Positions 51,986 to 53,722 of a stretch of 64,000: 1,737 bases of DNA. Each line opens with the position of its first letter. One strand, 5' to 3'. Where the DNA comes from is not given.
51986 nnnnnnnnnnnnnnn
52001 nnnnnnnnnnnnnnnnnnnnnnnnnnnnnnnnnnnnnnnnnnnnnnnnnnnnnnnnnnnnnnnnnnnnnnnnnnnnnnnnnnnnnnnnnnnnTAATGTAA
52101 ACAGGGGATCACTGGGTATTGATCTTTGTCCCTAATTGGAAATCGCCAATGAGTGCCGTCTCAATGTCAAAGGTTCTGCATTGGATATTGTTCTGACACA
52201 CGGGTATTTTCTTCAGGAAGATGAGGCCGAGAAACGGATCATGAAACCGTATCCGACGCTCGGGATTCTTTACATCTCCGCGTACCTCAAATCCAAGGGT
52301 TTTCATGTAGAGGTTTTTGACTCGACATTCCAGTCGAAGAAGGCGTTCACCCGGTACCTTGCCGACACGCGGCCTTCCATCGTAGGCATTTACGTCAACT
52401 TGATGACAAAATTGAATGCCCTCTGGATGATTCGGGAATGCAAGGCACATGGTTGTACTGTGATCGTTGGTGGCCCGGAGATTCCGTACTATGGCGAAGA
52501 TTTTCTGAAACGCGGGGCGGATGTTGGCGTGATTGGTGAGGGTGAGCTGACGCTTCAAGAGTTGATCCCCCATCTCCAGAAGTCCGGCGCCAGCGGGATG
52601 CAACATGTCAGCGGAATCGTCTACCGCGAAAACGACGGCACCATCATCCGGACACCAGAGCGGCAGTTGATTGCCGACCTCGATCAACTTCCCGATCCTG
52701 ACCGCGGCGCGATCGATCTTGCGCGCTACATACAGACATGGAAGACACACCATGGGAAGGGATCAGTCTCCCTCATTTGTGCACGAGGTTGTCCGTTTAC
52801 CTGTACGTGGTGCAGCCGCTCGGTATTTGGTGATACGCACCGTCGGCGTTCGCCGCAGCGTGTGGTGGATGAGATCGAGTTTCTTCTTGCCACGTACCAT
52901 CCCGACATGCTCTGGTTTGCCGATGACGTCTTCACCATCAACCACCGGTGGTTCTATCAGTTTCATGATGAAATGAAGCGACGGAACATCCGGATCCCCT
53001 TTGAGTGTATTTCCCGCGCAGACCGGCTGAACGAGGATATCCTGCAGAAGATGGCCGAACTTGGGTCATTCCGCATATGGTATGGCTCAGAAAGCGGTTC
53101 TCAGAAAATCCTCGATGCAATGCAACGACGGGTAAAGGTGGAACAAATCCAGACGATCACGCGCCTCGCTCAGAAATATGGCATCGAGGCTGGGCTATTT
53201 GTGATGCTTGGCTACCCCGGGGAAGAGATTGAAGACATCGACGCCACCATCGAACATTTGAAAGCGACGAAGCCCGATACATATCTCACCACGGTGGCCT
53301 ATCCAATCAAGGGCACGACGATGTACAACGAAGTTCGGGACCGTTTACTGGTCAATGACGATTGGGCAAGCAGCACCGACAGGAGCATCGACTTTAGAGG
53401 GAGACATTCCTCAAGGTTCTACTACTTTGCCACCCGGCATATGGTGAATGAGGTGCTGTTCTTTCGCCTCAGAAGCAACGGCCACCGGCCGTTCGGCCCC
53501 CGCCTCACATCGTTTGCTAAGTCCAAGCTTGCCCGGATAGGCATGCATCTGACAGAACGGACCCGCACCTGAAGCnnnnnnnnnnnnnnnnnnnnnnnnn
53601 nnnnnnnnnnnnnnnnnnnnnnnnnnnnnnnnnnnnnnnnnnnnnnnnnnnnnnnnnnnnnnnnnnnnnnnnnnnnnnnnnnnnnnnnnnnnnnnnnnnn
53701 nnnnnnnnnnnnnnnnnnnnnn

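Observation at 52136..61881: Tandemly repeated cassette of a B12-radical-SAM enzyme followed by a class I methyltransferase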

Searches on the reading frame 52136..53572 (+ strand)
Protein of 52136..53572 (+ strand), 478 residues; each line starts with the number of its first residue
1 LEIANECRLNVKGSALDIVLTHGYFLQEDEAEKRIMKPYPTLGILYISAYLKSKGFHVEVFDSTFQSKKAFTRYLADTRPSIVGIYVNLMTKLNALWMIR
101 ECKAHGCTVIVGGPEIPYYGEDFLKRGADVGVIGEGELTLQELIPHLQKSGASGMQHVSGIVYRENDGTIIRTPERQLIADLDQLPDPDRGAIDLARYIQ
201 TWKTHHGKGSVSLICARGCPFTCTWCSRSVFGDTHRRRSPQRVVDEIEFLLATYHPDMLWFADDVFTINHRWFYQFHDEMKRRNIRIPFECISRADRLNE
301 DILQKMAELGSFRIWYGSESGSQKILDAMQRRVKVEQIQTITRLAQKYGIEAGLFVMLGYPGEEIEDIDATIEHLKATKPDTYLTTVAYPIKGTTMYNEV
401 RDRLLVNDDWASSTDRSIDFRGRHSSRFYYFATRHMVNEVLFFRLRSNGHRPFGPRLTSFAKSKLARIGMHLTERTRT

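Call 4: search_protein_families(library=pfam, proteins=[window:52136-53572:+], max_evalue=0.01)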
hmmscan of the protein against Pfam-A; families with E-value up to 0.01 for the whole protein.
window:52136-53572:+ (478 aa): 2 families
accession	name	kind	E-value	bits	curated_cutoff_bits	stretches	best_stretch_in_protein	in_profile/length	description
PF04055.27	Radical_SAM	-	3.1e-19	70.2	29.5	1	214-374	2-165/166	Radical SAM superfamily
PF02310.24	B12-binding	-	2.1e-14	53.8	32.1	1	39-143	12-120/121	B12 binding domain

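Call 5: search_protein_families(library=ncbifam, proteins=[window:52136-53572:+], max_evalue=0.01)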
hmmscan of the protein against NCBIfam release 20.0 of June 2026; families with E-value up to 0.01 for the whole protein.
window:52136-53572:+ (478 aa): 37 families (the best 25 are shown)
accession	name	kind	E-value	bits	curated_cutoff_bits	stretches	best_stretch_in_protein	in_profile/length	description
TIGR02026.1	BchE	equivalog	2.1e-48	165.4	481.35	1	33-408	14-395/497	magnesium-protoporphyrin IX monomethyl ester anaerobic oxidative cyclase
NF050148.1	rSAM_ApyD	equivalog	8.5e-40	136.8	750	1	29-405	13-398/645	RiPP biosynthesis radical SAM protein ApyD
TIGR04479.1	bcpD_PhpK_rSAM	subfamily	7.7e-38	130.1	600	1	21-399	52-430/504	PhpK family radical SAM P-methyltransferase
TIGR03471.1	HpnJ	equivalog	2.9e-37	128.7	577.6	1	152-414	139-401/472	hopanoid biosynthesis associated radical SAM protein HpnJ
TIGR04072.2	rSAM_ladder_B12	equivalog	4.3e-37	127.8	360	1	36-379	11-350/443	lipid biosynthesis B12-binding/radical SAM protein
NF038361.1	rSAM_Sden_1168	equivalog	5.3e-30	104.5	575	1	67-397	128-470/560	Sden_1168 family B12-binding radical SAM P-methyltransferase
TIGR04367.1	HpnR_B12_rSAM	equivalog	6.7e-30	104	650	1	41-404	22-377/490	hopanoid C-3 methylase HpnR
TIGR04014.1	B12_SAM_MJ_0865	equivalog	2.6e-28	99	360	1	41-401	11-359/434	methyl-coenzyme M reductase glutamine C-methyltransferase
TIGR04385.1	B12_rSAM_cofa1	equivalog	1.9e-25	90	450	1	37-375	17-361/438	B12 lower ligand biosynthesis radical SAM protein BzaD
TIGR04013.1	B12_SAM_MJ_1487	hypoth_equivalog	6.5e-25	87.8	251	2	72-246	35-188/382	TIGR04013 family B12-binding domain/radical SAM domain-containing protein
TIGR03975.1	rSAM_ocin_1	subfamily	6.8e-24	84.3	281.85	1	73-376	122-428/606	RiPP maturation radical SAM C-methyltransferase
NF033712.0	B12_rSAM_KedN5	subfamily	7.9e-21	73.9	700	1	106-367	91-359/624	KedN5 family methylcobalamin-dependent radical SAM C-methyltransferase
NF033070.1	rSAM_AprD4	equivalog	6.7e-19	68.1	500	1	138-410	129-400/456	AprD4 family radical SAM diol-dehydratase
TIGR04295.1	B12_rSAM_oligo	hypoth_equivalog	1.2e-18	67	400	1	103-339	98-322/422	TIGR04295 family B12-binding domain-containing radical SAM protein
TIGR04190.1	B12_SAM_Ta0216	equivalog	9e-18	64.1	500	1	39-376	36-392/554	TIGR04190 family B12-binding domain/radical SAM domain protein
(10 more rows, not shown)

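Call 40: search_solved_structures(query=window:52136-53572:+, max_evalue=0.01)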
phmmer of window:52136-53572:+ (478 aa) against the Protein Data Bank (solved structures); distinct sequences matched with E-value up to 0.01: 11.
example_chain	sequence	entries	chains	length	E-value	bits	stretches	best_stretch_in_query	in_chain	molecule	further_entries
9ccb_A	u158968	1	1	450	1.2e-16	63.6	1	110-402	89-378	Radical SAM core domain-containing protein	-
6fd2_B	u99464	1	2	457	9.3e-12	47.5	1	172-403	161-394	Putative apramycin biosynthetic oxidoreductase 4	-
5ul2_A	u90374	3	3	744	3.4e-09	39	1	46-407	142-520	OxsB protein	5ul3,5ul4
2qgq_A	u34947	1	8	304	4.3e-07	32.1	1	216-398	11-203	Protein TM_1862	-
4jc0_A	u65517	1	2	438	8.9e-07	31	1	216-397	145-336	Ribosomal protein S12 methylthiotransferase RimO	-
7kdx_A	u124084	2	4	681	1.1e-06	30.8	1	93-271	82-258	Methyltransferase TokK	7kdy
9n1b_A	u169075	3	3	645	2.4e-06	29.6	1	103-233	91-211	Radical SAM protein | Radical SAM enzyme CysS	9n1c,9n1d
6wte_A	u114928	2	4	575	7.1e-05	24.8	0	43-375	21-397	B12-binding domain-containing protein | Tryptophan-C2-methyltransferase containing B12-binding domain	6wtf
6iad_A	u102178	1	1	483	0.0012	20.7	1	283-397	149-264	Histone acetyltransferase, ELP3 family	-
6iaz_A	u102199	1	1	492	0.0013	20.6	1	283-397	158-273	Histone acetyltransferase, ELP3 family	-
6ia8_A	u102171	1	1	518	0.0014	20.5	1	283-397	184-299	Histone acetyltransferase, ELP3 family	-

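Call 71: find_homologous_proteins(query=window:52136-53572:+)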
Query window:52136-53572:+ (478 aa): 8000 proteins with E <= 0.001 among 8000 candidates; the best 120 are listed.
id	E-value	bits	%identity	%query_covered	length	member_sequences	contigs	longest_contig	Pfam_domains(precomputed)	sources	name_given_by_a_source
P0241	0.0e+0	1113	100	100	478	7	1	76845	PF04055.28,PF02310.25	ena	-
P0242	1.8e-272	922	84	97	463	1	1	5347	PF04055.28,PF02310.25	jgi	jgi:radical SAM superfamily enzyme YgiQ (UPF0313 family)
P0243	5.4e-256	868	79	97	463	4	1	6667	PF04055.28,PF02310.25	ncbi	-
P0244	1.5e-254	863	78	97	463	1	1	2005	PF04055.28,PF02310.25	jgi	-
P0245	5.7e-254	861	76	97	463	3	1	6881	PF04055.28,PF02310.25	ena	-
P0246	8.1e-251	851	77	97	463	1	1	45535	PF04055.28,PF02310.25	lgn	-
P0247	1.2e-249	847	76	97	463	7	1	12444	PF04055.28,PF02310.25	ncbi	-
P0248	4.5e-248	842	76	96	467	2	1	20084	PF04055.28,PF02310.25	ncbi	ncbi:MAG: B12-binding domain-containing radical SAM protein [Bacteroidota bacterium]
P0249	1.1e-247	840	76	97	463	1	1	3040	PF04055.28,PF02310.25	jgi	jgi:anaerobic magnesium-protoporphyrin IX monomethyl ester cyclase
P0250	5.8e-247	838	76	97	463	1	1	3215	PF04055.28,PF02310.25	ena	-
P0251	2.7e-245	832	75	97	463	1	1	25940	PF04055.28,PF02310.25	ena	-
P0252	5.1e-245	832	74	97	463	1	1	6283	PF04055.28,PF02310.25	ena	-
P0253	1.9e-242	823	75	97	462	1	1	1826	PF04055.28,PF02310.25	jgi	jgi:anaerobic magnesium-protoporphyrin IX monomethyl ester cyclase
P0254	5.7e-240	815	74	97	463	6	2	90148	PF04055.28,PF02310.25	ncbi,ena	-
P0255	1.3e-239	814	73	97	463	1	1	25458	PF04055.28,PF02310.25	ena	-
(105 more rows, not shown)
